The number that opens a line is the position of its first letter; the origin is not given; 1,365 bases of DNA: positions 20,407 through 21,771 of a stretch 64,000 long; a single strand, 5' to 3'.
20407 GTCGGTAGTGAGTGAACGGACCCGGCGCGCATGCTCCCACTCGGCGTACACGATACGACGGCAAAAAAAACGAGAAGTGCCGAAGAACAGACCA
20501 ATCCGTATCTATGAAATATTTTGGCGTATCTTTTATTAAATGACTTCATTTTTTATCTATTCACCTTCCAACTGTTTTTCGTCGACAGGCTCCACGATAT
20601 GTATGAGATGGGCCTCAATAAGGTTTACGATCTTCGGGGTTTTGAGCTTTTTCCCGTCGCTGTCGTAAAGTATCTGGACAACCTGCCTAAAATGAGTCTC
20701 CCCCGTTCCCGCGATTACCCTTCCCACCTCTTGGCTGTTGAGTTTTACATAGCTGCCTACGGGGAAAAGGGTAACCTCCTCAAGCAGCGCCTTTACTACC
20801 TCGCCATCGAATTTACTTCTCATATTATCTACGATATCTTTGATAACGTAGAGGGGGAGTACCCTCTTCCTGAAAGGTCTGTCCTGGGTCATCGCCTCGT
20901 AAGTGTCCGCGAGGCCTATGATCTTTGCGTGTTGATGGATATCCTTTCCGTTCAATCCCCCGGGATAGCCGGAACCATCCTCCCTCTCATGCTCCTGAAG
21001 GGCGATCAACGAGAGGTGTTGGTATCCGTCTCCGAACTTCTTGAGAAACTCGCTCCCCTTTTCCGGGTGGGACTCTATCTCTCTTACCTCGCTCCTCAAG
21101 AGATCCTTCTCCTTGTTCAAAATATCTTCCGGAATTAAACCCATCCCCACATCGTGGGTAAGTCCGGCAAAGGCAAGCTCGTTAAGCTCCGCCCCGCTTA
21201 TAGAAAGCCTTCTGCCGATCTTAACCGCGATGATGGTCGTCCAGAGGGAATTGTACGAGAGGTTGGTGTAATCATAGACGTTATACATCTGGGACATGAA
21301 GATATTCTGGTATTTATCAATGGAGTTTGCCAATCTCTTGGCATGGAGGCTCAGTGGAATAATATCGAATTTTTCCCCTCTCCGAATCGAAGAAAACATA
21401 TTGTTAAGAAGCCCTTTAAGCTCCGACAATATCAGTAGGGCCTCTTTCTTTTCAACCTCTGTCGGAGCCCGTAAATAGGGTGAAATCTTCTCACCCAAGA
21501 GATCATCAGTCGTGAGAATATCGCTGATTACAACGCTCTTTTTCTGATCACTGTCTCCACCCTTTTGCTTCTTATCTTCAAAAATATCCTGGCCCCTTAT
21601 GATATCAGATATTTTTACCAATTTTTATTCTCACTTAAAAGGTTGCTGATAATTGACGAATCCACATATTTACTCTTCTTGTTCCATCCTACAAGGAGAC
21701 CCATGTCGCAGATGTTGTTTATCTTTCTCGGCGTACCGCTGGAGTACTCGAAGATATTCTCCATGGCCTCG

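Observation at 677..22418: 21-gene single-strand polysaccharide locus combining a Wzx/Wzy-independent-looking export set (Wza, Wzc-BY-kinase, Wzy-like) with an ExeA-like ATPase and an embedded HD-GYP phosphodiesterase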

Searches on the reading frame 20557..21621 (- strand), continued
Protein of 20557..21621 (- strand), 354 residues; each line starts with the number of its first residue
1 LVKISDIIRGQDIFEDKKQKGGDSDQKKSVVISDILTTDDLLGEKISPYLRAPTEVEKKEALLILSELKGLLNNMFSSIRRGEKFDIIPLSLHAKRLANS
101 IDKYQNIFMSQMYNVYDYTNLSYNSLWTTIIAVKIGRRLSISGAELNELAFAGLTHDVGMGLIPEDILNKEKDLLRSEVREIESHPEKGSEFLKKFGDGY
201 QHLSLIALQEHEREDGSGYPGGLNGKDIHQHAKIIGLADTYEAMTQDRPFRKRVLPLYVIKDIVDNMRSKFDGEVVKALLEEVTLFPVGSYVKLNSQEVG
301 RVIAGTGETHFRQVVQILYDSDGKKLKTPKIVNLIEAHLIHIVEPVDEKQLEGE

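Call 58: find_encoding_contigs(protein=P0038, flank=8000, max_places=1)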
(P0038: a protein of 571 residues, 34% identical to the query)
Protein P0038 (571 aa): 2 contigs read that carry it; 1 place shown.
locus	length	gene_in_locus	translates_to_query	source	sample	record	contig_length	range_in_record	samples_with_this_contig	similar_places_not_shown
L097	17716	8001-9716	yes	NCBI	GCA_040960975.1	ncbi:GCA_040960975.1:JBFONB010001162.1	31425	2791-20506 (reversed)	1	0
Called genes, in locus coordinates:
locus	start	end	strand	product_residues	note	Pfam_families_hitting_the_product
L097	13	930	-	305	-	PF02355:SecD_SecF_C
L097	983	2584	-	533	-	PF21760:SecD_1st, PF22599:SecDF_P1_head, PF02355:SecD_SecF_C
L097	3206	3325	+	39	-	-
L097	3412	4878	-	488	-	PF01276:OKR_DC_1, PF00155:Aminotran_1_2 (weak), PF03711:OKR_DC_1_C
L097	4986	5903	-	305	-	PF17284:Spermine_synt_N, PF01564:Spermine_synth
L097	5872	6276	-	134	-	PF02675:AdoMet_dc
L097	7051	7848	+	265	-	PF04851:ResIII (faint), PF13191:AAA_16 (weak), PF13401:AAA_22, PF03205:MobB (faint)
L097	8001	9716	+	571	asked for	PF08668:HDOD (faint), PF13487:HD_5, PF01966:HD, PF13487:HD_5, PF01966:HD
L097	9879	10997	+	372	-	PF04055:Radical_SAM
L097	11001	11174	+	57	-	-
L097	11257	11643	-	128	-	-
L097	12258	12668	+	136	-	-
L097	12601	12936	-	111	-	PF05402:PqqD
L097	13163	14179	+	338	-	PF14907:NTP_transf_5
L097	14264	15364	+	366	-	PF02563:Poly_export, PF22461:SLBB_2, PF10531:SLBB, PF22461:SLBB_2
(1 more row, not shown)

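Call 66: predict_structure(alignment_id=A2)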
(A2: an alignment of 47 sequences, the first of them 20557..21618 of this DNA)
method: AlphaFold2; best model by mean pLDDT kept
length: 353 residues; sequences in the alignment: 47
mean_pLDDT: 84.9   pTM: 0.85
mean pLDDT of the five models: 84.9, 84.8, 84.3, 83.9, 83.7
residues with pLDDT >= 90: 229; 70-90: 67; 50-70: 11; < 50: 46
segments of 3 or more residues with pLDDT < 50: 1-29, 32-47
pLDDT, mean of each block of 10 residues (from residue 1): 40 30 37 45 48 85 97 96 93 97 91 86 97 96 97 97 92 93 97 93 98 96 96 98 89 92 92 93 90 94 78 91 90 87 88 52
secondary structure, 60 per line:
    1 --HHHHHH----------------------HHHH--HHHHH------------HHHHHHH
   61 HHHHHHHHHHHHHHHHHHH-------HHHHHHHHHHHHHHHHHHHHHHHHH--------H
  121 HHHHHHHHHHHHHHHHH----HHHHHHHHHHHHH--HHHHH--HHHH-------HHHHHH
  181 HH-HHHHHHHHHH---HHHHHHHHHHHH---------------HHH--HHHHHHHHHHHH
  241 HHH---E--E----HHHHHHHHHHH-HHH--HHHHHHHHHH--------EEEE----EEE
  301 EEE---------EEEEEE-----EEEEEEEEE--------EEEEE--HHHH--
elements in order: H3-8 H31-34 H37-41 H54-79 H87-111 H120-137 H142-154 H157-161 H164-167 H175-182 H184-193 H197-208 H229-243 H255-265 H272-281 E290-293 E298-303 E313-318 E324-332 E341-345 H348-351

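Call 68: fold_search(model_id=the predicted structure, library=pdb)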
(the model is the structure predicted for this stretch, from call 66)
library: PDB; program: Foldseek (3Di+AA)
matches with E <= 10: 600; with E <= 0.001: 14
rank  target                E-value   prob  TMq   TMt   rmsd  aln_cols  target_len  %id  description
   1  9rbz_B                3.3e-08  1.00  0.43  0.72   7.5       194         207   25  DvhD, HD-GYP domain, c-di-GMP-bound (released 2026-03-04)
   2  4r8z_B                3.8e-08  1.00  0.43  0.67   5.7       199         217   22  Crystal Structure of PA4781 HD-GYP domain from Pseudomonas aeruginosa at 2.2A resolution showing a bi-metallic Ni ion  (released 2015-03-04)
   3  9rbz_C                4.0e-08  1.00  0.43  0.73   5.8       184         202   25  DvhD, HD-GYP domain, c-di-GMP-bound (released 2026-03-04)
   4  9rbz_A                6.7e-08  1.00  0.43  0.72   5.6       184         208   24  DvhD, HD-GYP domain, c-di-GMP-bound (released 2026-03-04)
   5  4mcw_A                8.2e-08  1.00  0.41  0.40   5.7       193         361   26  Crystal structure of a HD-GYP domain (a cyclic-di-GMP phosphodiesterase) containing a tri-nuclear metal centre (released 2014-02-19)
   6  4r8z_A                8.6e-08  1.00  0.42  0.67   5.8       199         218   22  Crystal Structure of PA4781 HD-GYP domain from Pseudomonas aeruginosa at 2.2A resolution showing a bi-metallic Ni ion  (released 2015-03-04)
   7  4mcw_B                1.0e-07  1.00  0.41  0.40   5.5       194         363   25  Crystal structure of a HD-GYP domain (a cyclic-di-GMP phosphodiesterase) containing a tri-nuclear metal centre (released 2014-02-19)
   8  3tmb_B                1.1e-07  1.00  0.54  0.60   3.0       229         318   17  Bd1817, a HDG"Y"P protein from Bdellovibrio bacteriovorus (released 2011-10-19)
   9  3tm8_B                1.6e-07  1.00  0.54  0.61   3.6       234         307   17  Bd1817, a HDG"Y"P protein from Bdellovibrio bacteriovorus (released 2011-10-19)
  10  3tm8_A                2.0e-07  1.00  0.54  0.61   3.6       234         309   17  Bd1817, a HDG"Y"P protein from Bdellovibrio bacteriovorus (released 2011-10-19)
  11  9rbz_D                2.2e-07  1.00  0.42  0.71   5.5       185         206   23  DvhD, HD-GYP domain, c-di-GMP-bound (released 2026-03-04)
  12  3tmc_A                3.7e-07  1.00  0.54  0.62   3.6       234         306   17  Bd1817, a HDG"Y"P protein from Bdellovibrio bacteriovorus (released 2011-10-19)
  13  3tmd                  5.7e-07  1.00  0.54  0.62   3.5       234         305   17  Bd1817, a HDG"Y"P protein from Bdellovibrio bacteriovorus (released 2011-10-19)
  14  9rc0                  4.2e-05  1.00  0.36  0.43   8.4       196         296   22  DvhD, PAS/HD-GYP domains (released 2026-03-04)
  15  5z7c                  1.1e-03  1.00  0.36  0.31   7.6       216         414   16  crystal structure of cyclic GMP-AMP specifc phosphodiesterases in V.cholerae (V-cGAP3) (released 2019-01-02)
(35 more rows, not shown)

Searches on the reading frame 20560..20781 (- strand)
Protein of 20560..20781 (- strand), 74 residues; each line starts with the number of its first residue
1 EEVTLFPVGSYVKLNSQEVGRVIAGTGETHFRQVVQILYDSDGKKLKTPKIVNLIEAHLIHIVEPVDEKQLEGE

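Call 90: predict_structure(alignment_id=A4)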
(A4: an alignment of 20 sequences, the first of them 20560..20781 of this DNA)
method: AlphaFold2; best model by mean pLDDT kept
length: 74 residues; sequences in the alignment: 20
mean_pLDDT: 79.2   pTM: 0.63
mean pLDDT of the five models: 79.2, 79.2, 78.6, 78.6, 78.0
residues with pLDDT >= 90: 10; 70-90: 49; 50-70: 12; < 50: 3
segments of 3 or more residues with pLDDT < 50: none
pLDDT, mean of each block of 10 residues (from residue 1): 68 89 71 84 87 81 83 59
secondary structure, 60 per line:
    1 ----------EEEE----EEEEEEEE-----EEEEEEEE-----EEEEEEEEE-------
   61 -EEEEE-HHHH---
elements in order: E11-14 E19-26 E32-39 E45-53 E62-66 H68-71
